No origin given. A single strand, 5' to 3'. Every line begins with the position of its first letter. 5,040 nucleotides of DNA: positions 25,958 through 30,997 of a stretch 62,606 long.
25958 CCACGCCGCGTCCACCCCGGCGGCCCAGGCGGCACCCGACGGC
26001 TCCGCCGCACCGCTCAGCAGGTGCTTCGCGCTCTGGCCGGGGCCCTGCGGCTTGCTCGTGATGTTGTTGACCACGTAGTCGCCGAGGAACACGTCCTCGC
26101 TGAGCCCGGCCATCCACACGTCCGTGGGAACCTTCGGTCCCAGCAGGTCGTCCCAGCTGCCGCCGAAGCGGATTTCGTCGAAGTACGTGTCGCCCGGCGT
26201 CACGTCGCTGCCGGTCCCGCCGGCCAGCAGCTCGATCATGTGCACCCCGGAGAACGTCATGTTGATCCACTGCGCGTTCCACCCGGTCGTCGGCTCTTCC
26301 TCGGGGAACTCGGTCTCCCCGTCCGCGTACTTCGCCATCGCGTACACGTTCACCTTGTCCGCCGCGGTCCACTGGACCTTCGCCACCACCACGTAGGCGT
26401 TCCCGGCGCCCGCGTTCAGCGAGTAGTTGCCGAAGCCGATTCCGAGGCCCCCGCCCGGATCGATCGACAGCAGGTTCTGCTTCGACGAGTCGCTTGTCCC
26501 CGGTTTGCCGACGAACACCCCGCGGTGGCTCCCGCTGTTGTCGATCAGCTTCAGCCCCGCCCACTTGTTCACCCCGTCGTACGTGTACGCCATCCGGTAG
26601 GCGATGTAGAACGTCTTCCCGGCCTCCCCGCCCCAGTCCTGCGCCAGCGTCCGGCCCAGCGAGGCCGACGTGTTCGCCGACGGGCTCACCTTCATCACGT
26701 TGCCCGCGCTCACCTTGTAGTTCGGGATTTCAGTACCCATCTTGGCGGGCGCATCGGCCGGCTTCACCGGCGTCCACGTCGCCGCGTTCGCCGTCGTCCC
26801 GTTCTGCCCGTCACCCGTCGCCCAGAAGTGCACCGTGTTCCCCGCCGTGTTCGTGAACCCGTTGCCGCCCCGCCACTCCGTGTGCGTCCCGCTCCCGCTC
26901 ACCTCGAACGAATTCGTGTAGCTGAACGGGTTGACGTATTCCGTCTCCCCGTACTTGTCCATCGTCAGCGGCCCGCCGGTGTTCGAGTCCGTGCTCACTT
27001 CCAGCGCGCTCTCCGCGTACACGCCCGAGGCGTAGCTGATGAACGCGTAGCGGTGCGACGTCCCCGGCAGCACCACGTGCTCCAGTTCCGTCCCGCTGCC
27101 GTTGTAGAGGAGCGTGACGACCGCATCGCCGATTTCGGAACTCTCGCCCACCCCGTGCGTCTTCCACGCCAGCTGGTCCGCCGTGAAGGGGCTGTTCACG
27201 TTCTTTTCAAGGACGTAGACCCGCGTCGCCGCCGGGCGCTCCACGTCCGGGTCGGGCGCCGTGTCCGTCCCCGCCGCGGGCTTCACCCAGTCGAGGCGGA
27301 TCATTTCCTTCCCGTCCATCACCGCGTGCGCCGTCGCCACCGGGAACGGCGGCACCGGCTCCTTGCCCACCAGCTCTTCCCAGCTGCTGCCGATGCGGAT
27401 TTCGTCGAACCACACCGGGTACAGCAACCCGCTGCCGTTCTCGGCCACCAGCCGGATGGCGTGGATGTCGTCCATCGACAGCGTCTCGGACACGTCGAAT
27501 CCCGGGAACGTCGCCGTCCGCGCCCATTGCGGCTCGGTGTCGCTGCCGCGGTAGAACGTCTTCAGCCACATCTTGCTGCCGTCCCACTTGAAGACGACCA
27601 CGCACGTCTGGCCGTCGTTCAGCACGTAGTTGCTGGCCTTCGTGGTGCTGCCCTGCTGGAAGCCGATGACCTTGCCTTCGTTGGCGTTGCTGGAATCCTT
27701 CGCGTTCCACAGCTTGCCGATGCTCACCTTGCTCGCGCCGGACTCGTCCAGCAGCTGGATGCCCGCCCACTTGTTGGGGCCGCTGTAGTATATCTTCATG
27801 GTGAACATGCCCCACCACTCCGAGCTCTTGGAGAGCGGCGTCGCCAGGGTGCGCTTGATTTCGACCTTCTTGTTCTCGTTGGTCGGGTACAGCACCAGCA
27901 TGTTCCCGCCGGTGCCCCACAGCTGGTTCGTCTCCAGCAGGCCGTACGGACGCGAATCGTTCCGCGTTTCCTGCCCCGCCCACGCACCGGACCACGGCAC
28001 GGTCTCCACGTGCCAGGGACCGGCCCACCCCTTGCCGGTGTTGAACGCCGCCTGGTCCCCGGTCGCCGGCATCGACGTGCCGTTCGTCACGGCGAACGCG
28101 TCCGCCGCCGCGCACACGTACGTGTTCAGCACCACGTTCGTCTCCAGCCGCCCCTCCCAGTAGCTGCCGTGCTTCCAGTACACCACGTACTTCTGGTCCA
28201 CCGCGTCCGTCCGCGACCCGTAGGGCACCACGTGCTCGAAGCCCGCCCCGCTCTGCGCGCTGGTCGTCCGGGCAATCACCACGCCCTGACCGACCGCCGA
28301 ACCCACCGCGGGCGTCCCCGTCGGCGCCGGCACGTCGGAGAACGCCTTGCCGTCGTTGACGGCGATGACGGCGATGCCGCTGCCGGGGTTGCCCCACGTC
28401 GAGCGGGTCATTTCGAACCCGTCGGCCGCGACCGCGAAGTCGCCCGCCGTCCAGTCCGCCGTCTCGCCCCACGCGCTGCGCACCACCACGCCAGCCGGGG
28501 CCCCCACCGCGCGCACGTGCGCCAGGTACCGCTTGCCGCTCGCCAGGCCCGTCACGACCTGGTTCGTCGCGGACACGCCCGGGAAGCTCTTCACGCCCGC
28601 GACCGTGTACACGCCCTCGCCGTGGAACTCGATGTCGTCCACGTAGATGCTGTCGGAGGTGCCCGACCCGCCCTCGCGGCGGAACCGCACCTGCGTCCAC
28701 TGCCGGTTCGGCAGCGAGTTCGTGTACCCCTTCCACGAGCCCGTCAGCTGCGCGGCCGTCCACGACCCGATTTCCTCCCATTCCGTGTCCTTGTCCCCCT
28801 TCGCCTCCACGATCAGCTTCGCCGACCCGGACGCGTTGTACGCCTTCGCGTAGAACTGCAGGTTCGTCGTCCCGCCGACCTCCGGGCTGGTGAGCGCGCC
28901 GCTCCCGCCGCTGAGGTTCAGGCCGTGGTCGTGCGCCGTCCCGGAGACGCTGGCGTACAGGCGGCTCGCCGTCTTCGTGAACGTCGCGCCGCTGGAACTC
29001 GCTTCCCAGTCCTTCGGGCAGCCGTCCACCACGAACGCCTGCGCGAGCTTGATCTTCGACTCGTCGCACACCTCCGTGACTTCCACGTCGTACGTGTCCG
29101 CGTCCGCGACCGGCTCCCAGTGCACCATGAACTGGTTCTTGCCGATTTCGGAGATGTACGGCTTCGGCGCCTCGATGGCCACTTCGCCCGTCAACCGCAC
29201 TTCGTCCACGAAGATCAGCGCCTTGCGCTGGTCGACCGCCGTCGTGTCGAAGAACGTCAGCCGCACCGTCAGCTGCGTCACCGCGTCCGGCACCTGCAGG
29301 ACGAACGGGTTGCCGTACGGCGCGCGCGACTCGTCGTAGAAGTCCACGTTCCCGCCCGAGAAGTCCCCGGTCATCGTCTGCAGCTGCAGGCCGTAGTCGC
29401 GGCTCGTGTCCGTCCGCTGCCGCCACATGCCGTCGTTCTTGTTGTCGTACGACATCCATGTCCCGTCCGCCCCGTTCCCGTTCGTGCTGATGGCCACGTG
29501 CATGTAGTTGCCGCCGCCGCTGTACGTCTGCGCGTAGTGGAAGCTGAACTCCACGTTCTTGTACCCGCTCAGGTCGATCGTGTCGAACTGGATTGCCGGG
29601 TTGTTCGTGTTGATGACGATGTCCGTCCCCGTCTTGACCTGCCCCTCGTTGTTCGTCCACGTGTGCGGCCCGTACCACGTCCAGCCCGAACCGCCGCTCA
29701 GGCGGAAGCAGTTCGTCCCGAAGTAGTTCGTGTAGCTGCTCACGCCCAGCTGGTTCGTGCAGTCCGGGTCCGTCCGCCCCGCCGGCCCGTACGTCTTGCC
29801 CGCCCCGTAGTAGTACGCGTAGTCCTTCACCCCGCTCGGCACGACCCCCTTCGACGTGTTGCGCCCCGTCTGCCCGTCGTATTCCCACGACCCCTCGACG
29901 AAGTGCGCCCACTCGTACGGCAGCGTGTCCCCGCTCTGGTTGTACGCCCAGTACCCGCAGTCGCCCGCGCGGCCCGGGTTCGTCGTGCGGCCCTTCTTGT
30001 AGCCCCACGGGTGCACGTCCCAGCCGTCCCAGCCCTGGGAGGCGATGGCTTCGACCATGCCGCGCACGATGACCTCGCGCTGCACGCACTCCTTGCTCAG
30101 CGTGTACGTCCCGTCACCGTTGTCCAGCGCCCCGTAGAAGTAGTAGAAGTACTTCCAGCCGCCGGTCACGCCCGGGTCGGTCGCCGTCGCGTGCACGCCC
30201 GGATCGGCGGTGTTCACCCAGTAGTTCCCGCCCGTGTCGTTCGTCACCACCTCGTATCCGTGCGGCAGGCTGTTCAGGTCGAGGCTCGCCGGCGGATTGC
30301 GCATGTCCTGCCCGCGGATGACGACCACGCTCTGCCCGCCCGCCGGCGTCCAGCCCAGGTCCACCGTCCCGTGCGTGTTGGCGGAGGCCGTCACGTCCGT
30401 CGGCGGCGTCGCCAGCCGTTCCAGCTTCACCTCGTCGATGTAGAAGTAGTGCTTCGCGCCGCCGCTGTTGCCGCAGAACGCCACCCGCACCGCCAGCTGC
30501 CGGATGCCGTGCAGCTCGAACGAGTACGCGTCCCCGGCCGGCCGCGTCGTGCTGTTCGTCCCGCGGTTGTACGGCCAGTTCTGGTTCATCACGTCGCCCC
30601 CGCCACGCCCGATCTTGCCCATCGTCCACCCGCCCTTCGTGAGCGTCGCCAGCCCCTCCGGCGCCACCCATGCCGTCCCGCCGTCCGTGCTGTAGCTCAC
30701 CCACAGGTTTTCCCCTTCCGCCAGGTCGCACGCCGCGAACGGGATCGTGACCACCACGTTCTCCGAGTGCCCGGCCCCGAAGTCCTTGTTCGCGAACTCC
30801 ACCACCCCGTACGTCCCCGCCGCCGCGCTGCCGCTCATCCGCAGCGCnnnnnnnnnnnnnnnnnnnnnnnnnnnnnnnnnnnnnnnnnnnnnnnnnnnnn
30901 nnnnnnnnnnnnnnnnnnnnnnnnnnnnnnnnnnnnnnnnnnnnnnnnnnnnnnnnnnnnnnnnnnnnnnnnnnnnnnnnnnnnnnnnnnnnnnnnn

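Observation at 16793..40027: Giant protein 1: about 7,700 residues with an unusual modular grammar and no recognisable anchor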

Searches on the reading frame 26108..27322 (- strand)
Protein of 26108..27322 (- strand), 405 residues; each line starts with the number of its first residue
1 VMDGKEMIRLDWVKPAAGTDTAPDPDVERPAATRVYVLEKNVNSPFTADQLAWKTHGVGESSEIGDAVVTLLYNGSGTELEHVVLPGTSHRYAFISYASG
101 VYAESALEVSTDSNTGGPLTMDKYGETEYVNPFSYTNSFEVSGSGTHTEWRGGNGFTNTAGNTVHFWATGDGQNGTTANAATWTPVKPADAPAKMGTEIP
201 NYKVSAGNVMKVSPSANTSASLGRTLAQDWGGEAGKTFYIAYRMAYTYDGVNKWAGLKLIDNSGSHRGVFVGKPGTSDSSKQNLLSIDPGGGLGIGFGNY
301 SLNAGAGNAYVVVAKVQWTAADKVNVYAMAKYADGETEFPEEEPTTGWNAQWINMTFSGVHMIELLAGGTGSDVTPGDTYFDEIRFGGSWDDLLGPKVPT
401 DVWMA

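Call 60: search_solved_structures(query=A5, max_evalue=1, show_alignments=1)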
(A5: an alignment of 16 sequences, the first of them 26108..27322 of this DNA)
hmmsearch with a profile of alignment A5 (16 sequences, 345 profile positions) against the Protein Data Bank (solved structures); distinct sequences matched with E-value up to 1: 0.

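Call 62: search_protein_families(library=pfam, alignment_id=A5, max_evalue=1)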
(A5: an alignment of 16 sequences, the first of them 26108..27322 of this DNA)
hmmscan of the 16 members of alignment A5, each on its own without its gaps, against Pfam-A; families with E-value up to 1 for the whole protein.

A. member 1, window:26108-27322:- (405 aa): 0 families

B. families by the number of members that match (of 16 scanned): 2 families
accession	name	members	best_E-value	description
PF24107.1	DUF7382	1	0.19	Domain of unknown function (DUF7382)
PF21504.2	FLIC_barrel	1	0.29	Flagellin, barrel domain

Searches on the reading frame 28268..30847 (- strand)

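Call 13: search_protein_families(library=pfam, proteins=[window:28268-30847:-], max_evalue=0.5)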
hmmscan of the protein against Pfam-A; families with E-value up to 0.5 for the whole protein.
window:28268-30847:- (860 aa): 2 families
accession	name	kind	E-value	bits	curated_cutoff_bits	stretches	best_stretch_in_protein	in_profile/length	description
PF00629.30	MAM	-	7.3e-06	26.4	26.4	1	646-742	55-153/158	MAM domain, meprin/A5/mu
PF00041.27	fn3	-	0.00053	20.6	25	0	565-592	8-38/84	Fibronectin type III domain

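Call 14: search_protein_families(library=ncbifam, proteins=[window:28268-30847:-], max_evalue=0.5)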
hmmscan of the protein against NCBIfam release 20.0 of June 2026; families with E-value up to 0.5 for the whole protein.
window:28268-30847:- (860 aa): 1 family
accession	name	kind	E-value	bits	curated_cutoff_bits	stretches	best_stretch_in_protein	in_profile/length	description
NF038128.1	choice_anch_J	domain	1.2e-05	25.5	30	1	651-740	64-161/162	choice-of-anchor J domain-containing protein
